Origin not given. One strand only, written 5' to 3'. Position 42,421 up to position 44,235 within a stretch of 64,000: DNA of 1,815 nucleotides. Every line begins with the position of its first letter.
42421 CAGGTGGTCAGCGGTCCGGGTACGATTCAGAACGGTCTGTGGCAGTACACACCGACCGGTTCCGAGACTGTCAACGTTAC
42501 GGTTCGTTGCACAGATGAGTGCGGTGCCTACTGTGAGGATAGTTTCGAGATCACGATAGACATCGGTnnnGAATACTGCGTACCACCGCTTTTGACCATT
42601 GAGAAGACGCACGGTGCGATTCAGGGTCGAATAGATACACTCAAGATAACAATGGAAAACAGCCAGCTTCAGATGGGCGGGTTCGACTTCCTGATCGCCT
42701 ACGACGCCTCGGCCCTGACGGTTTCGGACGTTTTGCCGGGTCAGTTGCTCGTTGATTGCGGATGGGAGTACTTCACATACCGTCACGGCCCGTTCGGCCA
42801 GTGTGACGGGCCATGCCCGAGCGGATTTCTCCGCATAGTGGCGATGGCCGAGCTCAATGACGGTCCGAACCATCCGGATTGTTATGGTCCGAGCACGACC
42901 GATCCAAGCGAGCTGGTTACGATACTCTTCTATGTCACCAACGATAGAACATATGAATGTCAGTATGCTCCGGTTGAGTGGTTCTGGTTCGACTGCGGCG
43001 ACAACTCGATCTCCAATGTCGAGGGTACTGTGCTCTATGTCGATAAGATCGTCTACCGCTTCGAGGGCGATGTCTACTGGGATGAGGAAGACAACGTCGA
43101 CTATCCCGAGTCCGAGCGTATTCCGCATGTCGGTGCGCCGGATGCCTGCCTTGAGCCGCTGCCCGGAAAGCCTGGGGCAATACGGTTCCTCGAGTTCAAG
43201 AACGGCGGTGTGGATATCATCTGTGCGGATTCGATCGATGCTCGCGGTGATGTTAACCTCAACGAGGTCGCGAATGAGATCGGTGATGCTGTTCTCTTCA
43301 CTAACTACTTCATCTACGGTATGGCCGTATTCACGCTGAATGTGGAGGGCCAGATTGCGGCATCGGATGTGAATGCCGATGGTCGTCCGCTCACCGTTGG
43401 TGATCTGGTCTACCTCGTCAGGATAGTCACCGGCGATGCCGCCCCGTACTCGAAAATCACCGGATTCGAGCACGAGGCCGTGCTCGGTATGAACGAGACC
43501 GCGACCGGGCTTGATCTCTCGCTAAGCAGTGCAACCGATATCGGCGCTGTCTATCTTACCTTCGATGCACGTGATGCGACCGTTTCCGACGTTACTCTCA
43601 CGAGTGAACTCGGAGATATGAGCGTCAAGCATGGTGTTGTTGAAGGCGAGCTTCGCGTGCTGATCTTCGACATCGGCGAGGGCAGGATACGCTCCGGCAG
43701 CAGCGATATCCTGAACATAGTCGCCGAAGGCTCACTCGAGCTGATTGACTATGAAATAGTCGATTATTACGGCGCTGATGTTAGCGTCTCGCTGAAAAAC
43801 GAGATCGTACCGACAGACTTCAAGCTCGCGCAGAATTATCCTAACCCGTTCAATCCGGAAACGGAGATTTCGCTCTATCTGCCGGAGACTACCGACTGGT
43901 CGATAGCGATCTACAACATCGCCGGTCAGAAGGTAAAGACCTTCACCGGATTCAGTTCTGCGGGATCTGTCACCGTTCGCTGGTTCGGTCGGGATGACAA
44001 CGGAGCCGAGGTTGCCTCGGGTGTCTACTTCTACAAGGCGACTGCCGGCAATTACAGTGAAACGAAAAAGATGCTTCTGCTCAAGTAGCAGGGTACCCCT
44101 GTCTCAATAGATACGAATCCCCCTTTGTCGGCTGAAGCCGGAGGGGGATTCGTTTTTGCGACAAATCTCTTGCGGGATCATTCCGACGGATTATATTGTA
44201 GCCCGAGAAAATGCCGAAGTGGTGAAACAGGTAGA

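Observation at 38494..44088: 1864-aa T9SS-targeted scaffold-like protein combining DUF4114-like, HYR, Cys-rich repeats and cohesin-dockerin-cohesin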

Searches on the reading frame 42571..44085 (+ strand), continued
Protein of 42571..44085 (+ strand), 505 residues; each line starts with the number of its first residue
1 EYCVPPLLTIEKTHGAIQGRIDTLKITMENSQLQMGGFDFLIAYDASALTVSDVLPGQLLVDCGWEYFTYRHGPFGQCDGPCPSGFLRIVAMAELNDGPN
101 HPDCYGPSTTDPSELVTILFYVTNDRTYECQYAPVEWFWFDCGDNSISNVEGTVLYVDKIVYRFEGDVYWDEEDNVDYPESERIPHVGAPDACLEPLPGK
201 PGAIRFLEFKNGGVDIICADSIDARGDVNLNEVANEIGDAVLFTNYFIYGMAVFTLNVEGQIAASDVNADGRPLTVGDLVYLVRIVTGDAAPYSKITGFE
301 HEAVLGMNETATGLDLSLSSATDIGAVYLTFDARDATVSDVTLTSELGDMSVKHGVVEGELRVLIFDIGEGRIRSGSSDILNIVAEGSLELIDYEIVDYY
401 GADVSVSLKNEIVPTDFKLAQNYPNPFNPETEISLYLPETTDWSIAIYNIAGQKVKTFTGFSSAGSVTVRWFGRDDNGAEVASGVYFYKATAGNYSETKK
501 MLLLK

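Call 63: search_protein_families(library=pfam, proteins=[P0133, P0165, P0135, P0129, P0152], max_evalue=0.0001)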
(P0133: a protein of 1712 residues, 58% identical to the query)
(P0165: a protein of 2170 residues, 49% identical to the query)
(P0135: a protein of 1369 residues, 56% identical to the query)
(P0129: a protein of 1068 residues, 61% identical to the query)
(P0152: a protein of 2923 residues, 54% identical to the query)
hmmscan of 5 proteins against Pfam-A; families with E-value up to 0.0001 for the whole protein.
P0133 (1712 aa): 4 families
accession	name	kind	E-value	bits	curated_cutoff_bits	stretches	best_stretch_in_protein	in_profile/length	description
PF17963.7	Big_9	-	1e-24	87.7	23.6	0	518-600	1-89/89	Bacterial Ig domain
PF13860.13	FlgD_ig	-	3.8e-11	43.2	27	1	1645-1699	19-75/79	FlgD Ig-like domain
PF19408.5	PKD_6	-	4e-08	33.9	25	1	353-411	7-67/82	PKD-like domain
PF18962.6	Por_Secre_tail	-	8e-06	26.5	27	1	1630-1709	2-74/75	Secretion system C-terminal sorting domain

P0165 (2170 aa): 10 families
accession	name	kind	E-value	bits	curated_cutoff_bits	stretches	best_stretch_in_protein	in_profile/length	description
PF17963.7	Big_9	-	4.6e-43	146.5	23.6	0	1156-1237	1-88/89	Bacterial Ig domain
PF18911.6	PKD_4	-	9.9e-26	90.1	27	0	983-1063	1-81/85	PKD domain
PF16403.11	Bact_surface_Ig-like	-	5.7e-16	58.8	27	0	523-550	44-71/71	Bacterial surface protein, Ig-like domain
PF19077.6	Big_13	-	4e-11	43.7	27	0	1198-1239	55-100/102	Bacterial Ig-like domain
PF22352.2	K319L-like_PKD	-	2.7e-07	30.9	27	0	1196-1239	41-84/84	K319L-like, PKD domain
PF13860.13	FlgD_ig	-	3.7e-07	30.5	27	1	2102-2152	18-70/79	FlgD Ig-like domain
PF18962.6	Por_Secre_tail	-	2.7e-06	28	27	1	2088-2167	2-74/75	Secretion system C-terminal sorting domain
PF17892.7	Cadherin_5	-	1e-05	25.7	26.5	0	1198-1240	51-98/98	Cadherin-like domain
PF00630.25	Filamin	-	1.3e-05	26.4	26.9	0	1349-1423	22-91/93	Filamin/ABP280 repeat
PF01105.29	EMP24_GP25L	-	4.6e-05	24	25.9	0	1340-1409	26-92/182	emp24/gp25L/p24 family/GOLD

P0135 (1369 aa): 7 families
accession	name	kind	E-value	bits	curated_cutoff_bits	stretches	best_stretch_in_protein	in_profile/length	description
PF17963.7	Big_9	-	7.5e-37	126.5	23.6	0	690-772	1-89/89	Bacterial Ig domain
PF23722.1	Beta-sand_DEX1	-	1.2e-20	74.4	27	0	140-171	67-98/99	DEX1 beta-sandwich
PF03944.20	Endotoxin_C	-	2e-16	61.1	21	0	632-670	7-45/142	delta endotoxin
PF13860.13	FlgD_ig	-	6.8e-11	42.4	27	1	1298-1357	17-76/79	FlgD Ig-like domain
PF07392.17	P19Arf_N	-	2.6e-10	41.1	25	0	580-607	3-30/51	Cyclin-dependent kinase inhibitor 2a p19Arf N-terminus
PF18565.7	Glyco_hydro2_C5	-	1.9e-08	34.6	32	0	230-270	13-54/103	Glycoside hydrolase family 2 C-terminal domain 5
PF18962.6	Por_Secre_tail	-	6.9e-07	29.9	27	1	1287-1366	2-74/75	Secretion system C-terminal sorting domain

P0129 (1068 aa): 5 families
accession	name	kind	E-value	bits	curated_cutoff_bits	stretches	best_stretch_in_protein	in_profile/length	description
PF17963.7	Big_9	-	2.2e-22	80.2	23.6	0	400-471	9-89/89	Bacterial Ig domain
PF13860.13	FlgD_ig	-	1.3e-08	35.1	27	1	1000-1055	18-75/79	FlgD Ig-like domain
PF23722.1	Beta-sand_DEX1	-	1.7e-06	29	27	0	97-126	69-98/99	DEX1 beta-sandwich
PF18962.6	Por_Secre_tail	-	5.9e-06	26.9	27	1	986-1065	2-74/75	Secretion system C-terminal sorting domain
PF00963.24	Cohesin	-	2.9e-05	24.7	24.1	0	570-622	3-55/139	Cohesin domain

P0152 (2923 aa): 3 families
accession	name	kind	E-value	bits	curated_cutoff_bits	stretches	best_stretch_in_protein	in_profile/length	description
PF23237.1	HYR_4C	-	1.3e-60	202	27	7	2045-2115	6-73/73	HYR-like domain with 4 cysteines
PF02494.22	HYR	-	5.5e-17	62.3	21.7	0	2117-2189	2-80/81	HYR domain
PF18962.6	Por_Secre_tail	-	2.6e-09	37.7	27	1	2846-2920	2-74/75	Secretion system C-terminal sorting domain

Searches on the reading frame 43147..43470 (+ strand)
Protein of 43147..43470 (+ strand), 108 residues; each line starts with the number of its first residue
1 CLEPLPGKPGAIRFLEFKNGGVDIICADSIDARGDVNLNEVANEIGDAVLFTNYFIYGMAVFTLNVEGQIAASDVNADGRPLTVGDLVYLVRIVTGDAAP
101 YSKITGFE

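Call 6: search_protein_families(library=pfam, proteins=[window:43147-43470:+], max_evalue=10)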
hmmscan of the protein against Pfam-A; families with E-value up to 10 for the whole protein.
seq(108 aa): 1 family
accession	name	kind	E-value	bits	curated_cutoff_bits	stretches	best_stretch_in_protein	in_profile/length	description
PF00404.24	Dockerin_1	-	0.013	16.1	22.9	1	34-80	2-43/57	Dockerin type I domain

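Call 39: search_solved_structures(query=A4, max_evalue=10, show_alignments=4)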
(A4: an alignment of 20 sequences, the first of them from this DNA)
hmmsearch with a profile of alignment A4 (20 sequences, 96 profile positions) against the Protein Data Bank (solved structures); distinct sequences matched with E-value up to 10: 2.
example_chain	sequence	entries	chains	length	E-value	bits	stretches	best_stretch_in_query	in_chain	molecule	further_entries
3ul4_B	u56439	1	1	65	0.015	18.7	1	21-84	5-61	Cellulosome enzyme, dockerin type I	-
3oft_A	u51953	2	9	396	1.2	12.7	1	58-82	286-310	Cytochrome P450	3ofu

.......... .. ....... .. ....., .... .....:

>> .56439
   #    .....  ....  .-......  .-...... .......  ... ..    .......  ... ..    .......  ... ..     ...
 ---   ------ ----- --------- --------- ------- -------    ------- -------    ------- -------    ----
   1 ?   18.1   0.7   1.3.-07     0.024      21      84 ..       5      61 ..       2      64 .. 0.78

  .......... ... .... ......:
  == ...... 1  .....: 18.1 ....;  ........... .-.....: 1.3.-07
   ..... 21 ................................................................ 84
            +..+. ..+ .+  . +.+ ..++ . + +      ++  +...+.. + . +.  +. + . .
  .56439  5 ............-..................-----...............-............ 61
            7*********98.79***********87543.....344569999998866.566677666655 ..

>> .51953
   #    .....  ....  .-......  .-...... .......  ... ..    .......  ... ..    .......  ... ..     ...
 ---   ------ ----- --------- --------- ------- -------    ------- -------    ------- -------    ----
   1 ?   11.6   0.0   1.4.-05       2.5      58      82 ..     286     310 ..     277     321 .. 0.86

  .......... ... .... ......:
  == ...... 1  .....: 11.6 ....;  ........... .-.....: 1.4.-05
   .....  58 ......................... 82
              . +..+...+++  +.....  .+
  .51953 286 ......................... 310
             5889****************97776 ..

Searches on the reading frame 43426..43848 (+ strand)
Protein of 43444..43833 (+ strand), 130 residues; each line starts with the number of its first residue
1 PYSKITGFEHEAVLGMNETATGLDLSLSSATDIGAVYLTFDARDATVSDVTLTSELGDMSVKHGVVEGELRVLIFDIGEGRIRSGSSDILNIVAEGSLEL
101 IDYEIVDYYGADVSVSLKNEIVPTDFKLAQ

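Call 6: search_protein_families(library=pfam, proteins=[window:43444-43833:+], max_evalue=10)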
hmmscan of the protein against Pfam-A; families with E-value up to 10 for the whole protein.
seq(130 aa): 0 families

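Call 30: predict_structure(alignment_id=A3)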
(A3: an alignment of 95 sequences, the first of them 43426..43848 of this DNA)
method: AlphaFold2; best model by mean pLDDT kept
length: 141 residues; sequences in the alignment: 95
mean_pLDDT: 82.8   pTM: 0.71
mean pLDDT of the five models: 82.8, 82.6, 81.1, 78.9, 78.4
residues with pLDDT >= 90: 73; 70-90: 36; 50-70: 28; < 50: 4
segments of 3 or more residues with pLDDT < 50: none
pLDDT, mean of each block of 10 residues (from residue 1): 58 69 88 92 94 91 88 95 89 92 91 88 69 58 61
secondary structure, 60 per line:
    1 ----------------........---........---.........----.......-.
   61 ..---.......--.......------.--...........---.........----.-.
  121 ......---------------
elements in order: E17-24 E28-35 E39-47 E52-58 E66-72 E75-81 E91-101 E105-113 E120-126

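Call 33: fold_search(model_id=the predicted structure, library=pdb)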
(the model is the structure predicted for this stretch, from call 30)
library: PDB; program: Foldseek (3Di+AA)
matches with E <= 10: 871; with E <= 0.001: 21
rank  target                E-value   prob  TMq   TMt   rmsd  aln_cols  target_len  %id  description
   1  2xdh                  2.4e-06  1.00  0.60  0.61   4.2       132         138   20  Non-cellulosomal cohesin from the hyperthermophilic archaeon Archaeoglobus fulgidus (released 2010-05-26)
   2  4dh2_C                2.5e-06  1.00  0.56  0.51   9.5       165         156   16  Crystal structure of Coh-OlpC(Cthe_0452)-Doc435(Cthe_0435) complex: A novel type I Cohesin-Dockerin complex from Clost (released 2012-11-28)
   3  4dh2_A                4.1e-06  1.00  0.55  0.50   5.9       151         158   16  Crystal structure of Coh-OlpC(Cthe_0452)-Doc435(Cthe_0435) complex: A novel type I Cohesin-Dockerin complex from Clost (released 2012-11-28)
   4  6kgc_A                5.4e-06  1.00  0.59  0.58   4.8       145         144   14  Crystal structure of CaDoc0917(R49D)-CaCohA2 complex at pH 5.4 (released 2020-07-08)
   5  2jh2_B                1.5e-05  1.00  0.51  0.53   6.0       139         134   12  X-ray crystal structure of a cohesin-like module from Clostridium perfringens (released 2007-11-06)
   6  2ccl_A                1.7e-05  1.00  0.62  0.59   5.3       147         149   12  THE S45A, T46A MUTANT OF THE TYPE I COHESIN-DOCKERIN COMPLEX FROM THE CELLULOSOME OF CLOSTRIDIUM THERMOCELLUM (released 2007-02-13)
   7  6qfs_B                2.6e-05  1.00  0.40  0.48   5.0       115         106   16  Chargeless variant of the Cellulose-binding domain from Cellulomonas fimi (released 2019-12-18)
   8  5k39_A                3.4e-05  1.00  0.45  0.39   6.4       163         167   10  THE TYPE II COHESIN DOCKERIN COMPLEX FROM CLOSTRIDIUM THERMOCELLUM (released 2017-03-29)
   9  2jh2_C                3.8e-05  1.00  0.47  0.50   4.6       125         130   12  X-ray crystal structure of a cohesin-like module from Clostridium perfringens (released 2007-11-06)
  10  1g1k_A                4.0e-05  1.00  0.56  0.55   3.9       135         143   12  COHESIN MODULE FROM THE CELLULOSOME OF CLOSTRIDIUM CELLULOLYTICUM (released 2000-11-22)
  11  2vn5_A                4.7e-05  1.00  0.56  0.56   4.7       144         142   14  The Clostridium cellulolyticum dockerin displays a dual binding mode for its cohesin partner (released 2008-05-20)
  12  2vo8                  5.0e-05  1.00  0.52  0.54   6.0       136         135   18  Cohesin module from Clostridium perfringens ATCC13124 family 33 glycoside hydrolase. (released 2008-09-02)
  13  2jh2_A                5.2e-05  1.00  0.53  0.56   3.8       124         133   13  X-ray crystal structure of a cohesin-like module from Clostridium perfringens (released 2007-11-06)
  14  1exg                  7.2e-05  1.00  0.39  0.46   5.0       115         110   14  SOLUTION STRUCTURE OF A CELLULOSE BINDING DOMAIN FROM CELLULOMONAS FIMI BY NUCLEAR MAGNETIC RESONANCE SPECTROSCOPY (released 1995-06-03)
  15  6qfs_A                8.5e-05  1.00  0.40  0.49   5.0       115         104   13  Chargeless variant of the Cellulose-binding domain from Cellulomonas fimi (released 2019-12-18)
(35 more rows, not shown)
